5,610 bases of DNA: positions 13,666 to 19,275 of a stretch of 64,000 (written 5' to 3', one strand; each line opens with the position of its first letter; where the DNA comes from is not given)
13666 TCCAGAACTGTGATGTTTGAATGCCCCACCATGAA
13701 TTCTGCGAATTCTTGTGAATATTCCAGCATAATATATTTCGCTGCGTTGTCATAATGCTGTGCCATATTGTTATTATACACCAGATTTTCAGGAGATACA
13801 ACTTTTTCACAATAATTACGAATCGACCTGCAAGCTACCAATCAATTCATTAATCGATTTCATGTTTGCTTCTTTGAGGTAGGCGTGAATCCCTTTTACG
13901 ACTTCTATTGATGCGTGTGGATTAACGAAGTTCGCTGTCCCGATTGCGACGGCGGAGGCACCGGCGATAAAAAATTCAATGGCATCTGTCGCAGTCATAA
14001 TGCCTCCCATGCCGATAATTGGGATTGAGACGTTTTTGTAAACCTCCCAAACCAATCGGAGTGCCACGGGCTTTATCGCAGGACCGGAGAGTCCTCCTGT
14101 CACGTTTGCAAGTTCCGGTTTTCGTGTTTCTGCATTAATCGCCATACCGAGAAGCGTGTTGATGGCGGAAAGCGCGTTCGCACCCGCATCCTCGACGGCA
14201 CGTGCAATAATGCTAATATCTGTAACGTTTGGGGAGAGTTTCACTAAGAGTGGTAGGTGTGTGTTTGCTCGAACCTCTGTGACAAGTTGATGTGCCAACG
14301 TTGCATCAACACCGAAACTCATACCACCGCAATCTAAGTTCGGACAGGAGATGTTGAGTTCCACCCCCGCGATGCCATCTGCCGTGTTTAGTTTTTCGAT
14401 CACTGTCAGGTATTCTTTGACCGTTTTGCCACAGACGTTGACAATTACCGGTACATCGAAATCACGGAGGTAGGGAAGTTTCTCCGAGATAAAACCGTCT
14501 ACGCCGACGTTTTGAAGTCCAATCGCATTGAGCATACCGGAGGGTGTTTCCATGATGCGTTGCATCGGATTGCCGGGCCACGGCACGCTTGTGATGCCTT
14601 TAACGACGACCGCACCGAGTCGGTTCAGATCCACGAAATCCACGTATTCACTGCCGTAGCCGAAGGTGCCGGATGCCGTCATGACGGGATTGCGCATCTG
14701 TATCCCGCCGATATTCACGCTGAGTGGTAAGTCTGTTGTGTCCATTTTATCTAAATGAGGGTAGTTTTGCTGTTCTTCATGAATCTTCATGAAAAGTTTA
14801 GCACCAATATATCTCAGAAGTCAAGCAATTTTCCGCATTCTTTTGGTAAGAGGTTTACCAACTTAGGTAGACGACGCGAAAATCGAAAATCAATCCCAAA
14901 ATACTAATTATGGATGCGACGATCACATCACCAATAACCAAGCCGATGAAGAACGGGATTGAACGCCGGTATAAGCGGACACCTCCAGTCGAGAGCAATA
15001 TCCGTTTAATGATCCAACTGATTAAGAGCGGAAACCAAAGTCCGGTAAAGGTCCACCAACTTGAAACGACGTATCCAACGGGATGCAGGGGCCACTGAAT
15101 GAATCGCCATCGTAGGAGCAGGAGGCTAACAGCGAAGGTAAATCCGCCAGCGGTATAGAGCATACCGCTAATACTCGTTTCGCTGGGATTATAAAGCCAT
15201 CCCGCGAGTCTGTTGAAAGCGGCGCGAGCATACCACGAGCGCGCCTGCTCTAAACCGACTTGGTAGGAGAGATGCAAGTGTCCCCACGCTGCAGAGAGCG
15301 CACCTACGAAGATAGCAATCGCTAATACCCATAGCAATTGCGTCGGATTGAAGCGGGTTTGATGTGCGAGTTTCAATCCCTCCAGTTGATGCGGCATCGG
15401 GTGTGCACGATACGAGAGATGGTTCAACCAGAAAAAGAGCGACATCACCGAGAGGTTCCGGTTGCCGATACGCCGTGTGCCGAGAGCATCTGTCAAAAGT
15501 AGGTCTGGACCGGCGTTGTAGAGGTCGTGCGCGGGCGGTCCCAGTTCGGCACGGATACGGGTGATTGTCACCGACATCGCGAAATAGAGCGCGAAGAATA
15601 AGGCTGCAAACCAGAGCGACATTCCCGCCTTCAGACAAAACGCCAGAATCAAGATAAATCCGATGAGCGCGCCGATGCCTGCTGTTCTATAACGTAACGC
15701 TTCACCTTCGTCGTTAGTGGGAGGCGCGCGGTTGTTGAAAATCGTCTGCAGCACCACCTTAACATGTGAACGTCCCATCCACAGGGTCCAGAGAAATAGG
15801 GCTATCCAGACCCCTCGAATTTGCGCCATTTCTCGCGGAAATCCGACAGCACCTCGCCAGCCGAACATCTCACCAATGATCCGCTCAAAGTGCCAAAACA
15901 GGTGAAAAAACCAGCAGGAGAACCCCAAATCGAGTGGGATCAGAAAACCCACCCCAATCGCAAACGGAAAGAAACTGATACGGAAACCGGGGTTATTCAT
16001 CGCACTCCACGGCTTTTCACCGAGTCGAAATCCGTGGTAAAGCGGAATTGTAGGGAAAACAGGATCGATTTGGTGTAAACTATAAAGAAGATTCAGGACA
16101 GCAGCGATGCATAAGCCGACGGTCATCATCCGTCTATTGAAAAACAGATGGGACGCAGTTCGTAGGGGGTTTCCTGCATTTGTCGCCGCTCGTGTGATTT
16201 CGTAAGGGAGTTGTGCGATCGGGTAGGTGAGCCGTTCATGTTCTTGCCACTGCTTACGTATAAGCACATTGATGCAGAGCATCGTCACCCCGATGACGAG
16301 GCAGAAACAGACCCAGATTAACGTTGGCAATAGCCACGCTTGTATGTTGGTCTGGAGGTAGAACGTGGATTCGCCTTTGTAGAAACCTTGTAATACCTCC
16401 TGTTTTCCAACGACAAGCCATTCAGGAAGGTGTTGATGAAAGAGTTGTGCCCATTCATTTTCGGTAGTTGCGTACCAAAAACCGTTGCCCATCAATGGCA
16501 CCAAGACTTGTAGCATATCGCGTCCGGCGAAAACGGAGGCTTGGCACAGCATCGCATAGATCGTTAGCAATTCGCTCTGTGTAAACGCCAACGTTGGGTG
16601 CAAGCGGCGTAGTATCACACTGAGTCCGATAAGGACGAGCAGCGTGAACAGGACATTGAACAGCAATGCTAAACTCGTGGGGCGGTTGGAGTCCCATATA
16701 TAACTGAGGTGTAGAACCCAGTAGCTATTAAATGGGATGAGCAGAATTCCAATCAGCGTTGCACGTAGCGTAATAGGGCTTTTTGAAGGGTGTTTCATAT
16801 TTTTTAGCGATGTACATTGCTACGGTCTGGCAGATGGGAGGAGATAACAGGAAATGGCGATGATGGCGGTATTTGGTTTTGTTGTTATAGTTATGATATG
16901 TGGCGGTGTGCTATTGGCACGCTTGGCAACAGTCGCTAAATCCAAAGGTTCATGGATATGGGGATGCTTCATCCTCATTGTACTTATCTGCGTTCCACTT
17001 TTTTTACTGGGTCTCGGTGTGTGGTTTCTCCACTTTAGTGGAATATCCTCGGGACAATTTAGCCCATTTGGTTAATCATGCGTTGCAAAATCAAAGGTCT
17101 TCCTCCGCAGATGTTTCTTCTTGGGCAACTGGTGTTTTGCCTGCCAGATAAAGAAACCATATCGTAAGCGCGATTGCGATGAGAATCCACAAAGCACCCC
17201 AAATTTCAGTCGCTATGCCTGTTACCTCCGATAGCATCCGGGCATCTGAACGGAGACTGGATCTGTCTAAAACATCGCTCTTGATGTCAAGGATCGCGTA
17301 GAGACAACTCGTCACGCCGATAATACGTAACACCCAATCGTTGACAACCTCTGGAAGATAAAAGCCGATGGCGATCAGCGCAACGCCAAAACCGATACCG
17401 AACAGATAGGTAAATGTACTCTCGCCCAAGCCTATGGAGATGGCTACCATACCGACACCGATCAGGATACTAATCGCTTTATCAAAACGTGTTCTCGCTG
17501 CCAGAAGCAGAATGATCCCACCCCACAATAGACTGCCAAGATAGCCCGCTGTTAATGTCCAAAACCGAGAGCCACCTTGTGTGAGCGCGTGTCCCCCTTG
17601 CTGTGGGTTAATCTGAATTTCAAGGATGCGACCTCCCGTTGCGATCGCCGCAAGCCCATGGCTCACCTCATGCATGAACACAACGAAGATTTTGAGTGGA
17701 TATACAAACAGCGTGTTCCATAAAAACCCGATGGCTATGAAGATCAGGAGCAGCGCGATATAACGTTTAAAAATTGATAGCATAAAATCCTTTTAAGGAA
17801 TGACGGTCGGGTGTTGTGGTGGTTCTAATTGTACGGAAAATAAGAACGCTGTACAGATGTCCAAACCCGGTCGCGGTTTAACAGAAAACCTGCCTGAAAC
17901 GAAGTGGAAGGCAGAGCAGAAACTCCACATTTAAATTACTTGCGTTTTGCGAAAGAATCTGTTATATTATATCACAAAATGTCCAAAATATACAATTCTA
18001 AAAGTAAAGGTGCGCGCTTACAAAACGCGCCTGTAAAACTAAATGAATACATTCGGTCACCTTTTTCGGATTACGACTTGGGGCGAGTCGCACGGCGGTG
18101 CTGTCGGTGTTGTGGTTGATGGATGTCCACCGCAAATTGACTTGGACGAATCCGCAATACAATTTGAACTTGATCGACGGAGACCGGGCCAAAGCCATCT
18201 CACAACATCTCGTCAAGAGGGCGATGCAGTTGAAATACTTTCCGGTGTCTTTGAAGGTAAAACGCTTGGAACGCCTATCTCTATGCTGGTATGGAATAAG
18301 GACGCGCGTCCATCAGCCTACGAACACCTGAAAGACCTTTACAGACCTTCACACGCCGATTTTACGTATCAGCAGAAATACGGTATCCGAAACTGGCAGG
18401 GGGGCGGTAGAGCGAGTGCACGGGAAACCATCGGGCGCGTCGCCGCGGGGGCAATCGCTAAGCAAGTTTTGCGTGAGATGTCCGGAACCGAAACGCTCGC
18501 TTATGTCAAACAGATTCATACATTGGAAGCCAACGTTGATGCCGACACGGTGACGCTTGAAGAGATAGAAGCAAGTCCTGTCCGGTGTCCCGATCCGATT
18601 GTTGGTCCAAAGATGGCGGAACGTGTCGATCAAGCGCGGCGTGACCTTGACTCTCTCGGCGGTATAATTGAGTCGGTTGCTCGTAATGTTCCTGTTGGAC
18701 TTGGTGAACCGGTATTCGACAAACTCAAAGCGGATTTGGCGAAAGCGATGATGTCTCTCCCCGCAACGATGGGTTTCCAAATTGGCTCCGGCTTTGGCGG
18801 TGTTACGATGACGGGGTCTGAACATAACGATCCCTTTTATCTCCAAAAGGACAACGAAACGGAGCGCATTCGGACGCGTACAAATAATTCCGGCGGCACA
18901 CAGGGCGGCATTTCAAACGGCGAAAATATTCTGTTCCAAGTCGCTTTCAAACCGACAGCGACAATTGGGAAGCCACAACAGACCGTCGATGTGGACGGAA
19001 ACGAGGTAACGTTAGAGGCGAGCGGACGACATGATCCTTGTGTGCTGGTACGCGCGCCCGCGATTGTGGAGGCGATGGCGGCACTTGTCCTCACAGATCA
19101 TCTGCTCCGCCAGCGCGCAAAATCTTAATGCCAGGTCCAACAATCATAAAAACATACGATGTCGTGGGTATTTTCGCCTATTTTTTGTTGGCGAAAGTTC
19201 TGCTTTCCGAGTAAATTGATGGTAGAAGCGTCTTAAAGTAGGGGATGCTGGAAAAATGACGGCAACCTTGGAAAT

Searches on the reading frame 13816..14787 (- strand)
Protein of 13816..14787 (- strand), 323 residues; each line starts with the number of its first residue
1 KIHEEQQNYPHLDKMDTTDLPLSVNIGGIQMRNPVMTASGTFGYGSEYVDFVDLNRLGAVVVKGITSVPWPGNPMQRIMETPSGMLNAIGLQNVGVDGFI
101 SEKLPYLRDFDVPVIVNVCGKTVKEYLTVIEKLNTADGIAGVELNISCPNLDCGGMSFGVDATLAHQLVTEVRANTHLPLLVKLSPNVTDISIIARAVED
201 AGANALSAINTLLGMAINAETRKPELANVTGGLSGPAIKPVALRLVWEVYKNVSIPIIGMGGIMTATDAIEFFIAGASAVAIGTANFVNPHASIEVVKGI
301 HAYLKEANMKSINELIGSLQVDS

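Call 56: search_protein_families(library=pfam, proteins=[window:13816-14787:-], max_evalue=0.00001)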
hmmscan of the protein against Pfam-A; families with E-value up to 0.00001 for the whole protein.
window:13816-14787:- (323 aa): 3 families
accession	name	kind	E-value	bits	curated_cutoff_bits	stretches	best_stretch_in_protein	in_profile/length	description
PF01180.27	DHO_dh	-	4.2e-82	276.1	27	1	22-303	2-290/291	Dihydroorotate dehydrogenase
PF01207.24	Dus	-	4e-10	39.7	20.4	0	112-206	54-155/311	Dihydrouridine synthase (Dus)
PF03060.21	NMO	-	2e-07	31.2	28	1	230-289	167-228/331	Nitronate monooxygenase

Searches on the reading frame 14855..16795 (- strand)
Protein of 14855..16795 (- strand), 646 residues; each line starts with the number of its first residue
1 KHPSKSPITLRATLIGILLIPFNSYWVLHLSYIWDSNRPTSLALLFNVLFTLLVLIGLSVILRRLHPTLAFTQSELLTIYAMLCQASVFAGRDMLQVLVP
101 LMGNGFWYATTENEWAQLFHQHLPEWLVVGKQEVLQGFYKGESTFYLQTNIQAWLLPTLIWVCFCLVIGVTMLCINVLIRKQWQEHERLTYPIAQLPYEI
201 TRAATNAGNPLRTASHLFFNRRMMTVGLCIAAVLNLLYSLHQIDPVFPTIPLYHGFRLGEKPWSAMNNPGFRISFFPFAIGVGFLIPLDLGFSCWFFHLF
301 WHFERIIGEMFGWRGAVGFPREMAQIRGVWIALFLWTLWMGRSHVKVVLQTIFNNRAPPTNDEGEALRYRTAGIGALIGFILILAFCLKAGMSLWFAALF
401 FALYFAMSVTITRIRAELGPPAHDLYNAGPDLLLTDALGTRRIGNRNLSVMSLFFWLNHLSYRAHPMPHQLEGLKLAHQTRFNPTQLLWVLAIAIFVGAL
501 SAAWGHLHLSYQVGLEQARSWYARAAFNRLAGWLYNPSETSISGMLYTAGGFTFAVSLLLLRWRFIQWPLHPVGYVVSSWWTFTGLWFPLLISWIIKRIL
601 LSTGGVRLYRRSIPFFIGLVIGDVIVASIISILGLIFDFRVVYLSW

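Call 56: search_protein_families(library=pfam, proteins=[window:14855-16795:-], max_evalue=0.00001)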
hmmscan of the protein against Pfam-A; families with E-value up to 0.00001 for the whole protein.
window:14855-16795:- (646 aa): 2 families
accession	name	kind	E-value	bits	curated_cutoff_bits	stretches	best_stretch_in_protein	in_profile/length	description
PF20581.3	DUF6785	-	2.7e-153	511.6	25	1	9-514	1-498/498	Family of unknown function (DUF6785)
PF20580.3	DUF6784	-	5.2e-27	94.4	26.4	1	546-643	2-98/101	Domain of unknown function (DUF6784)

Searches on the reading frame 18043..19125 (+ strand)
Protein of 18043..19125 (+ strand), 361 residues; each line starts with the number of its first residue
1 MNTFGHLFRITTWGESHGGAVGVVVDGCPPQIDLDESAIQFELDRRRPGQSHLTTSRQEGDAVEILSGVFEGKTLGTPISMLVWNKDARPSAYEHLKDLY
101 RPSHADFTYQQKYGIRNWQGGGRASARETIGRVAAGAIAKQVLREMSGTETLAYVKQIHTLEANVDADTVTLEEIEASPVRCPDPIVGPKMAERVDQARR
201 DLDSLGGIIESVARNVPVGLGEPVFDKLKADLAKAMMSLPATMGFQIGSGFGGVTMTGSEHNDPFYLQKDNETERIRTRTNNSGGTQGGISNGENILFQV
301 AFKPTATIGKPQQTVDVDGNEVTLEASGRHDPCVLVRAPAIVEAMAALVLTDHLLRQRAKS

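Call 56: search_protein_families(library=pfam, proteins=[window:18043-19125:+], max_evalue=0.00001)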
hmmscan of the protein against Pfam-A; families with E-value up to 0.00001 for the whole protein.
window:18043-19125:+ (361 aa): 1 family
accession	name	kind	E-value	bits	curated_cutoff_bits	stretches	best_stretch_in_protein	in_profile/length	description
PF01264.26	Chorismate_synt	-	4.1e-138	460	27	1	8-355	1-327/327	Chorismate synthase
